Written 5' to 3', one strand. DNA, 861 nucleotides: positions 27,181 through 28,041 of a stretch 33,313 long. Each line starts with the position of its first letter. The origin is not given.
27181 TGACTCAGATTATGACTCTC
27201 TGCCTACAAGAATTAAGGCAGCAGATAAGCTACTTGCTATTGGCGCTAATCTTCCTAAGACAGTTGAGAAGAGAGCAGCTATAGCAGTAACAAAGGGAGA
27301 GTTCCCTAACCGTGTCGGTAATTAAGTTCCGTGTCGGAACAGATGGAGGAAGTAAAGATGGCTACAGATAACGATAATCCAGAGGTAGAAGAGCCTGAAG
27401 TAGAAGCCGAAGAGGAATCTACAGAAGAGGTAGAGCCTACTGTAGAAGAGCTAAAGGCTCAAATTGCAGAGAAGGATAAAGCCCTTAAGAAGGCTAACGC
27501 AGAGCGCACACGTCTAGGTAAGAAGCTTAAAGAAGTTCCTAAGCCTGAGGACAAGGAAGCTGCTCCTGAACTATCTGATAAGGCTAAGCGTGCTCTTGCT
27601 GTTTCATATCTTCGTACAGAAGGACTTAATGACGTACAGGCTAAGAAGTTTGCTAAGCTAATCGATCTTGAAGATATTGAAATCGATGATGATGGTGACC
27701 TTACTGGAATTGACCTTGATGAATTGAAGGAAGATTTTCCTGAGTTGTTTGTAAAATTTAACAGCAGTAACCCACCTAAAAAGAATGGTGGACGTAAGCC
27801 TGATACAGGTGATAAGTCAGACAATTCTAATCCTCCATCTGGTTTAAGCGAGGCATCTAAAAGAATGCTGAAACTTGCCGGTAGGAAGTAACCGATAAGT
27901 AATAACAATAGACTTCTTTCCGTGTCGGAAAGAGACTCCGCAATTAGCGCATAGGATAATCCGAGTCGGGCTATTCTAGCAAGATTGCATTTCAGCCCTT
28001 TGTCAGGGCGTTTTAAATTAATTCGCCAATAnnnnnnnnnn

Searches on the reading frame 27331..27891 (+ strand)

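Call 70: search_protein_families(library=pfam, proteins=[window:27331-27891:+], max_evalue=0.001)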
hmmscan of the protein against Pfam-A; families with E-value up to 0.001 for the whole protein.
window:27331-27891:+ (186 aa): 1 family
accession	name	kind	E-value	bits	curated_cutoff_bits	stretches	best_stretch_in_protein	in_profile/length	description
PF06810.17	Phage_scaffold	-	6e-13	49.6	35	1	3-160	14-166/170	Phage capsid assembly scaffolding protein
